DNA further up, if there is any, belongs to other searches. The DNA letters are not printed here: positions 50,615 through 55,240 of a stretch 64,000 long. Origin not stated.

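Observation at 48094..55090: Element-borne three-tier signalling operon: giant cytoplasmic FIST/GAF kinase -> REC-HATPase hybrid -> sigma-54 activator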

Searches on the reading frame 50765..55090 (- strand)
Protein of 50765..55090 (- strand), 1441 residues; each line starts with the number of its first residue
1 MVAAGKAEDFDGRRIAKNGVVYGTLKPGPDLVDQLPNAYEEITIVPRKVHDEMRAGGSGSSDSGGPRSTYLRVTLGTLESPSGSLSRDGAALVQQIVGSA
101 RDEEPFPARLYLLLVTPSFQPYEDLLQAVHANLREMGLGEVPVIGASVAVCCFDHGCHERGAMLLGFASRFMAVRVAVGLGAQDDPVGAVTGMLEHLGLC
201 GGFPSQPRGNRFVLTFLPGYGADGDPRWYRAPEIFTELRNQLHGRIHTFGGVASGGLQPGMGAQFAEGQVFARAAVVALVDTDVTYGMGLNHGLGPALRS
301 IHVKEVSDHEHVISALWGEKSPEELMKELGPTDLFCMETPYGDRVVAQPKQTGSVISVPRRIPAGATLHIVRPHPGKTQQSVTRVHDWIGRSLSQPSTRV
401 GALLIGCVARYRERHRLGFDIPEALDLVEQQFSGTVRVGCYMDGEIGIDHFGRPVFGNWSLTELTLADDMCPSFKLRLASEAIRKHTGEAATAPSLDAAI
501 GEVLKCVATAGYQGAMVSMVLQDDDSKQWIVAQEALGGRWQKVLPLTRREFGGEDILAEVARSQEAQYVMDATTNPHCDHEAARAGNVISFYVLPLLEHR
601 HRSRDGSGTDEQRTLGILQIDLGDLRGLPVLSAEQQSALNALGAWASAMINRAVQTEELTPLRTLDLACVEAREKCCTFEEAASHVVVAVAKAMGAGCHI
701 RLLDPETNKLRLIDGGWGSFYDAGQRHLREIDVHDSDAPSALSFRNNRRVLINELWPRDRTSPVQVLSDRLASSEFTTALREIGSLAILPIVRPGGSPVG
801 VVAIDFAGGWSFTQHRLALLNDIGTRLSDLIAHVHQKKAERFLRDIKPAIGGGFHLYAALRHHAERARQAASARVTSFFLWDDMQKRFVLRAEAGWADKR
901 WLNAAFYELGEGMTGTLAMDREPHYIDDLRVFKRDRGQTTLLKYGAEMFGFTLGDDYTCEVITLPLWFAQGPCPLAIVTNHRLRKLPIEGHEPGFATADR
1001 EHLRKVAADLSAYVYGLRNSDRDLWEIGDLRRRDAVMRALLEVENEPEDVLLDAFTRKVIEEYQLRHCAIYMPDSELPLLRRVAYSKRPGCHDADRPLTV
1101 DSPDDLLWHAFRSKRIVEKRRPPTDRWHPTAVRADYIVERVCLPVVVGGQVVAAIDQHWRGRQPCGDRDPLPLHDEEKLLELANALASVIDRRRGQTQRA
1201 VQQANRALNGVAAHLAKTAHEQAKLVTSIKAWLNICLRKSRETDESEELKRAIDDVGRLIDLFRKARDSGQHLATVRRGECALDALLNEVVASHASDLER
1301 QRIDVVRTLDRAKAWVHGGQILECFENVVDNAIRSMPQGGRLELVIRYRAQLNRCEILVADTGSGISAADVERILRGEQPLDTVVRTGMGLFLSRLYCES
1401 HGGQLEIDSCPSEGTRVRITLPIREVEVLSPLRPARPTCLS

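Call 3: search_protein_families(library=pfam, proteins=[window:50765-55090:-], max_evalue=0.01)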
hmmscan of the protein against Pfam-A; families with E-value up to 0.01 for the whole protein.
window:50765-55090:- (1441 aa): 5 families
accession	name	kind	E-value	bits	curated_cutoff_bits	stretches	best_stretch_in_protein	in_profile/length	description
PF13185.12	GAF_2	-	4.1e-18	66.3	28.6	2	679-831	4-135/136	GAF domain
PF02518.31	HATPase_c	-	2.3e-17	63.9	26.4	1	1321-1424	6-110/111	Histidine kinase-, DNA gyrase B-, and HSP90-like ATPase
PF08495.15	FIST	-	1.1e-15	58.5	23.2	1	113-308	5-179/189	FIST N domain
PF01590.32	GAF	-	3.7e-12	47.4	22.4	1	1049-1188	3-131/133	GAF domain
PF10442.14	FIST_C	-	1.6e-05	25.5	28.5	1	334-447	23-130/131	FIST C domain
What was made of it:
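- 50765..55090 (-): Cytoplasmic sensor histidine kinase, 1441 aa. Domains in order: FIST_N, FIST_C, GAF-type modules, a DHp with H-box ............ (His1220), then a HATPase_c domain with N-box N1331 and G1 box D1361/G1363/G1365. Pfam (call 3).
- On Classical sensor histidine kinase (DHp + HATPase_c): HATPase_c 63.9 bits (call 3).
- On FIST (NosP-type) sensor: FIST_C scores 25.5 bits against a cut-off of 28.5, so it falls below (call 3).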

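Call 19: find_homologous_proteins(query=window:50765-55090:-, max_evalue=0.00001)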
Query window:50765-55090:- (1441 aa): 8 proteins with E <= 0.00001 among 8000 candidates.
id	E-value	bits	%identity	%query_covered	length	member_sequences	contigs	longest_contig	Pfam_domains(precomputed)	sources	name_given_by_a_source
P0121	0.0e+0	3323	100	100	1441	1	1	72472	PF08495.16,PF13185.13,PF01590.33,PF10442.15,PF02518.32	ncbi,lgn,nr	ncbi:MAG: hypothetical protein HYS13_17750 [Planctomycetia bacterium]|nr:hypothetical protein [Planc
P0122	1.9e-206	707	43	54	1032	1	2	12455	PF08495.16,PF13185.13,PF01590.33,PF10442.15,PF02518.32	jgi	-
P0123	1.4e-162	561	32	96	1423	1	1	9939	PF08495.16,PF13185.13,PF01590.33,PF02518.32,PF13492.13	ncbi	-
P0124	7.9e-156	539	39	54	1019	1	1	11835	PF08495.16,PF13185.13,PF02518.32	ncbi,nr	ncbi:MAG: hypothetical protein HY721_16990 [Planctomycetes bacterium]|nr:hypothetical protein [Planc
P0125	4.4e-144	500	34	64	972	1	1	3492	PF08495.16,PF13185.13,PF01590.33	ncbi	-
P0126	6.1e-8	49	39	7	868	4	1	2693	PF13185.13,PF01590.33,PF02518.32,PF13492.13,PF00512.32,PF00072.31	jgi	-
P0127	3.3e-7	46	28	17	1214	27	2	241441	PF13426.14,PF00497.26,PF08448.17,PF02518.32,PF00512.32,PF12974.13,PF00989.32,PF00072.31,PF01627.29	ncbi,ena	-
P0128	7.7e-7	45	36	7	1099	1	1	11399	PF08447.19,PF13426.14,PF13188.14,PF08448.17,PF02518.32,PF00512.32,PF00989.32,PF00072.31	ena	-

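Call 20: find_encoding_contigs(protein=P0122, flank=10000, max_places=3)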
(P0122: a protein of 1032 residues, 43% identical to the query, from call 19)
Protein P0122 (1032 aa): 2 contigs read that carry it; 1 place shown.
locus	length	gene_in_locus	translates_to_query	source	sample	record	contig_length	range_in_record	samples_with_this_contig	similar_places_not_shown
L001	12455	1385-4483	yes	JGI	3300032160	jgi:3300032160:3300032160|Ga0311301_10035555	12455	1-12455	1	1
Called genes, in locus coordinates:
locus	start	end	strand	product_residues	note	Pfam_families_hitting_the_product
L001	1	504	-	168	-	?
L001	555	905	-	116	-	-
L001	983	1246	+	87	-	-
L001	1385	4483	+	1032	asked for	PF08495:FIST, PF10442:FIST_C (faint), PF01590:GAF (faint), PF13185:GAF_2 (weak), PF02518:HATPase_c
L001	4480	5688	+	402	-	PF00072:Response_reg (weak), PF13581:HATPase_c_2 (weak), PF02518:HATPase_c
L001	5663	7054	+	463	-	PF00072:Response_reg, PF00158:Sigma54_activat, PF14532:Sigma54_activ_2, PF07728:AAA_5, PF25601:AAA_lid_14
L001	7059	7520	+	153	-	-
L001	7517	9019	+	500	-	PF19974:TCAD9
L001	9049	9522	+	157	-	-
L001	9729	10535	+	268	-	PF00132:Hexapep (weak), PF25084:LbH_EIF2B (faint), PF25087:GMPPB_C, PF13720:Acetyltransf_11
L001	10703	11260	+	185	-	-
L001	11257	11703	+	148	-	PF01850:PIN (weak)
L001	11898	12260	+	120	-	-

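Call 21: find_encoding_contigs(protein=P0123, flank=10000, max_places=3)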
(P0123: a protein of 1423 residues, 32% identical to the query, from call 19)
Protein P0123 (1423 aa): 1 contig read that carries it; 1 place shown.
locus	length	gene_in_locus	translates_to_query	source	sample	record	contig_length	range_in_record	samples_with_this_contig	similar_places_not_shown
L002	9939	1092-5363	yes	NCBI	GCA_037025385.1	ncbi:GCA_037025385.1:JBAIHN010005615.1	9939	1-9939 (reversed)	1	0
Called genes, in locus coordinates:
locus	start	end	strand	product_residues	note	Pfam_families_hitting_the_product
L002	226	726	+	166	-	PF01842:ACT, PF22629:ACT_AHAS_ss, PF13710:ACT_5, PF10369:ALS_ss_C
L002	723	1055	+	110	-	-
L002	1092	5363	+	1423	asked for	PF08495:FIST, PF01590:GAF (faint), PF13185:GAF_2 (faint), PF13492:GAF_3 (faint), PF02518:HATPase_c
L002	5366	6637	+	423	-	-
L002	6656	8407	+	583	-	-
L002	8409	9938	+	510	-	?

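Call 22: find_encoding_contigs(protein=P0124, flank=10000, max_places=3)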
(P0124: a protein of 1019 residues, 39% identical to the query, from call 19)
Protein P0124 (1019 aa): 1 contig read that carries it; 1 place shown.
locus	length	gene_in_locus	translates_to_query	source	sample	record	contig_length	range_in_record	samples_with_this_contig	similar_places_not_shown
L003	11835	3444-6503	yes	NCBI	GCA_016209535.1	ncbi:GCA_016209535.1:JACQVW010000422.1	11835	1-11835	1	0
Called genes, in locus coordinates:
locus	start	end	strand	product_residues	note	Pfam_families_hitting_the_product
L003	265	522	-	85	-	PF12728:HTH_17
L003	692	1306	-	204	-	-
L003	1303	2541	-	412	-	PF13102:Phage_int_SAM_5 (weak), PF02899:Phage_int_SAM_1 (faint), PF00589:Phage_integrase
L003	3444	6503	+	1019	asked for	PF08495:FIST, PF13185:GAF_2 (faint), PF02518:HATPase_c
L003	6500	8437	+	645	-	PF00158:Sigma54_activat (faint)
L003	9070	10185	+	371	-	PF00501:AMP-binding (faint)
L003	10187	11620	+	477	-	PF00171:Aldedh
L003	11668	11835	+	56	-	PF00005:ABC_tran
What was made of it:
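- L003 has an integrase and an excisionase-like gene beside its kinase (call 22).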

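Call 23: find_encoding_contigs(protein=P0125, flank=10000, max_places=3)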
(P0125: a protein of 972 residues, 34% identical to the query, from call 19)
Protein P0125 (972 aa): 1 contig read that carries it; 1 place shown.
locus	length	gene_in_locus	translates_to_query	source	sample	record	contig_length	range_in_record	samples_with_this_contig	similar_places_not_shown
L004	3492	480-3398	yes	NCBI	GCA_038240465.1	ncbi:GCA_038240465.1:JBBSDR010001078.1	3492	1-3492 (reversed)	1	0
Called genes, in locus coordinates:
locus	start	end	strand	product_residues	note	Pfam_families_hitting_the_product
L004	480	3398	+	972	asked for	PF08495:FIST, PF13185:GAF_2 (faint), PF01590:GAF (faint)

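Call 29: search_protein_families(library=pfam, proteins=[L001:4480-5688:+, L001:5663-7054:+, L001:7059-7520:+, L001:7517-9019:+, L001:9049-9522:+, L002:5366-6637:+, L002:6656-8407:+, L002:8409-9938:+, L003:6500-8437:+], max_evalue=0.05)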
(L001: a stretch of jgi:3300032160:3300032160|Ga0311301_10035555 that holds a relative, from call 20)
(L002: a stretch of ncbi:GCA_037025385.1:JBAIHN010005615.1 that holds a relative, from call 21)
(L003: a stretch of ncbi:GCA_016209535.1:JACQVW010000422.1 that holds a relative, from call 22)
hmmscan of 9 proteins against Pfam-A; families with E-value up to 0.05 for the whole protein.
L001:4480-5688:+ (402 aa): 3 families
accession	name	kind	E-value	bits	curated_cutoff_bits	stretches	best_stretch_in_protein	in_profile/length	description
PF02518.31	HATPase_c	-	1.7e-10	41.8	26.4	1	289-393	3-110/111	Histidine kinase-, DNA gyrase B-, and HSP90-like ATPase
PF00072.30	Response_reg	-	4.5e-08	33.7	30.2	1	37-137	20-105/111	Response regulator receiver domain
PF13581.12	HATPase_c_2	-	1.2e-06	29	27.4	1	291-389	31-126/127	Histidine kinase-like ATPase domain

L001:5663-7054:+ (463 aa): 12 families
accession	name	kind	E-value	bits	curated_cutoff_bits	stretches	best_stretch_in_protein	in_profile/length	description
PF00158.32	Sigma54_activat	-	8.4e-55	185.4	20.2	1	136-301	1-165/168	Sigma-54 interaction domain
PF14532.12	Sigma54_activ_2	-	6.8e-18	65.7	25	1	137-308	1-138/138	Sigma-54 interaction domain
PF25601.1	AAA_lid_14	-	3e-16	59.5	27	1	309-387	1-82/87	AAA+ ATPase lid domain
PF00072.30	Response_reg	-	1.5e-11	44.9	30.2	1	5-116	2-110/111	Response regulator receiver domain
PF07728.20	AAA_5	-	2.4e-08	34.5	22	1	161-285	2-121/139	AAA domain (dynein-related subfamily)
PF01078.27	Mg_chelatase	-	9.9e-05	22.3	20.3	1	160-280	24-157/207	Magnesium chelatase, subunit ChlI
PF13191.12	AAA_16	-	0.00013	23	32.6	1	135-204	1-81/167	AAA ATPase domain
PF00004.35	AAA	-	0.00066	20.6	21.2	1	161-296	1-129/131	ATPase family associated with various cellular activities (AAA)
PF02954.25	HTH_8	-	0.001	19.2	22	1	420-453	7-40/42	Bacterial regulatory protein, Fis family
PF20030.5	bpMoxR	-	0.0043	16.6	27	1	158-286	31-152/205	MoxR domain in the MoxR-vWA-beta-propeller ternary systems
PF05673.19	DUF815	-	0.019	14.5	23.8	1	137-194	31-89/249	Protein of unknown function (DUF815)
PF07726.17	AAA_3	-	0.045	14.1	27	0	161-284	2-116/131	ATPase family associated with various cellular activities (AAA)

L001:7059-7520:+ (153 aa): 0 families

L001:7517-9019:+ (500 aa): 3 families
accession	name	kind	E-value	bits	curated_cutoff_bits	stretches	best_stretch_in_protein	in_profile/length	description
PF19974.5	TCAD9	-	5.3e-20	72.4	40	2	281-404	292-404/429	Ternary complex associated domain 9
PF01636.29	APH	-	0.0061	16.8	23.2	1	277-328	164-209/239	Phosphotransferase enzyme family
PF01163.29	RIO1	-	0.0067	16.5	22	1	287-313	125-149/187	RIO domain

L001:9049-9522:+ (157 aa): 0 families

L002:5366-6637:+ (423 aa): 3 families
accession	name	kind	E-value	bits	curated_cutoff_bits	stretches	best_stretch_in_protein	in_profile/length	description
PF00072.30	Response_reg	-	5.4e-05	23.8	30.2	1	7-133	1-100/111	Response regulator receiver domain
PF02518.31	HATPase_c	-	0.00016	22.5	26.4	1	294-411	3-106/111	Histidine kinase-, DNA gyrase B-, and HSP90-like ATPase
PF13581.12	HATPase_c_2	-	0.0087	16.5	27.4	1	295-345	30-82/127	Histidine kinase-like ATPase domain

L002:6656-8407:+ (583 aa): 1 family
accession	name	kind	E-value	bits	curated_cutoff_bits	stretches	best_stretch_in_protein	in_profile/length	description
PF19974.5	TCAD9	-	5.2e-24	85.6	40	2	405-535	293-411/429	Ternary complex associated domain 9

L002:8409-9938:+ (510 aa): 8 families
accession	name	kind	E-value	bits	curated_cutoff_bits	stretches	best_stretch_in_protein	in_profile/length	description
PF00069.31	Pkinase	-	7.3e-45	153.8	31.7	1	71-319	1-251/263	Protein kinase domain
PF07714.23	PK_Tyr_Ser-Thr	-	3.3e-29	102.4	23.1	1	73-278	3-212/258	Protein tyrosine and serine/threonine kinase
PF06271.18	RDD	-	6.8e-13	49.5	24.1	1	344-477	5-107/137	RDD family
PF03109.22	ABC1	-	3.7e-07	30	22.9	1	142-219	141-217/244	ABC1 atypical kinase-like domain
PF01636.29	APH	-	0.00057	20.2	23.2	1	75-184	3-109/239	Phosphotransferase enzyme family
PF08271.17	Zn_Ribbon_TF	-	0.0011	18.9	29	1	5-35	3-35/43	TFIIB zinc-binding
PF14531.12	Kinase-like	-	0.0076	16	25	1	175-214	149-190/289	Kinase-like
PF12773.13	DZR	-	0.043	14.4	27.3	0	5-30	1-23/45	Double zinc ribbon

L003:6500-8437:+ (645 aa): 2 families
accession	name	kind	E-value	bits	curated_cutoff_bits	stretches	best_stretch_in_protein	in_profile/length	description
PF00158.32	Sigma54_activat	-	7.2e-06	26.2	20.2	1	321-394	94-166/168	Sigma-54 interaction domain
PF07728.20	AAA_5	-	0.0051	17.3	22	0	207-227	2-22/139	AAA domain (dynein-related subfamily)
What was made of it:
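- On NtrC-class bEBP response regulator: L001 scores 19.2 bits, below the cut-off of 22 (call 29).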

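Call 30: find_encoding_contigs(protein=P0121, flank=10000, max_places=5)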
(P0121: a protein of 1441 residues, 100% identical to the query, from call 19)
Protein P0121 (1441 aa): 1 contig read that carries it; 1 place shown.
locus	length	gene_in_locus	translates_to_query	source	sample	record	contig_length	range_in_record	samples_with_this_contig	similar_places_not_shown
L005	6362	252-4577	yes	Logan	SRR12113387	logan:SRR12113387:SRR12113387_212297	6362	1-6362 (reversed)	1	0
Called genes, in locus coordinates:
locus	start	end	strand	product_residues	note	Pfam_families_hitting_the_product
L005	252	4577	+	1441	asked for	PF08495:FIST, PF10442:FIST_C (faint), PF13185:GAF_2 (faint), PF01590:GAF (faint), PF02518:HATPase_c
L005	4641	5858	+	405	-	PF00072:Response_reg (faint)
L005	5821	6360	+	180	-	?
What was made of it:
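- Tried and rejected: The kinase look-up returned only a 6.4-kb Logan contig identical to the window (call 30).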

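Call 46: search_protein_families(library=padloc, proteins=[window:50765-55090:-, L001:7517-9019:+, L002:6656-8407:+], max_evalue=0.001)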
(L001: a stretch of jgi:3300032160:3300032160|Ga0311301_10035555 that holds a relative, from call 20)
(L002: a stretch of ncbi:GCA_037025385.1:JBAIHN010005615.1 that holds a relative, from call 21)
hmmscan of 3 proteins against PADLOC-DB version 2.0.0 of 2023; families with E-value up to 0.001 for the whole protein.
window:50765-55090:- (1441 aa): 0 families

L001:7517-9019:+ (500 aa): 0 families

L002:6656-8407:+ (583 aa): 0 families

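Call 93: list_cluster_members(proteins=[P0123, P0125, P0225, P0149, P0150, P0151, P0152, P0153, P0156, P0189])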
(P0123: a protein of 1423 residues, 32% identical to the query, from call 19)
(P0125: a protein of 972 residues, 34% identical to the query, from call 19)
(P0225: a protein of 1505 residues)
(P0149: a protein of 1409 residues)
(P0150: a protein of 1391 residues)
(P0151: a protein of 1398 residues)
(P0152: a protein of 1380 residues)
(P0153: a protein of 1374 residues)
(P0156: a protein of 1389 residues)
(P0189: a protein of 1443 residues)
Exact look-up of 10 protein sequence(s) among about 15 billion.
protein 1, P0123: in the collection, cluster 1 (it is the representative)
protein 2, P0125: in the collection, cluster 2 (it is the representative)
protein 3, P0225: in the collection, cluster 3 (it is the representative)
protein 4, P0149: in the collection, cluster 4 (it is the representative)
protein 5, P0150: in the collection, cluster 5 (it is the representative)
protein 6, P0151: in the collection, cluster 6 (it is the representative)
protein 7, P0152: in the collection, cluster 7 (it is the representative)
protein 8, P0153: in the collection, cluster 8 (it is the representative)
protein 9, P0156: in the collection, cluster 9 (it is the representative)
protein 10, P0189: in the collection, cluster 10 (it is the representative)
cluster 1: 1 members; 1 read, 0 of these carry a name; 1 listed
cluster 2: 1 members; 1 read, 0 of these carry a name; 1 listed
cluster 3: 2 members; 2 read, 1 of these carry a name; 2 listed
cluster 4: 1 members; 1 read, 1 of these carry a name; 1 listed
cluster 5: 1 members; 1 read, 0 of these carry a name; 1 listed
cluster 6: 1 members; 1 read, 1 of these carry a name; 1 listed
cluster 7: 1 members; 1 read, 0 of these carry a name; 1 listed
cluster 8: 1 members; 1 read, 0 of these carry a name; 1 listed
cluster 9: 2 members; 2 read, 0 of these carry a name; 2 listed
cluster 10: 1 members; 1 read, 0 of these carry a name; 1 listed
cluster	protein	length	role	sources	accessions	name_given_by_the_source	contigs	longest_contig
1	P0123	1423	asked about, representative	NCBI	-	-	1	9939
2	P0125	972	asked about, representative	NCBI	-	-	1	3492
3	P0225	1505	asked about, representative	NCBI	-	-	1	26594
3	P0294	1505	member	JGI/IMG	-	signal transduction histidine kinase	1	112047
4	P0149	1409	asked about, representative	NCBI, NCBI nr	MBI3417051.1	MAG: GAF domain-containing protein [Verrucomicrobia bacterium] | GAF domain-containing protein [Verrucomicrobiota bacterium]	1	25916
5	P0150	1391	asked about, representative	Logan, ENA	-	-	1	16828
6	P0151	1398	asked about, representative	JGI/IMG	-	signal transduction histidine kinase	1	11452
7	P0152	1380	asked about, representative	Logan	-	-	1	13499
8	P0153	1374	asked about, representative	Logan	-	-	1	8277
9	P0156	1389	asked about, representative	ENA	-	-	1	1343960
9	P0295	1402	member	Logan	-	-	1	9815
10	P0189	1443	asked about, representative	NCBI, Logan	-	-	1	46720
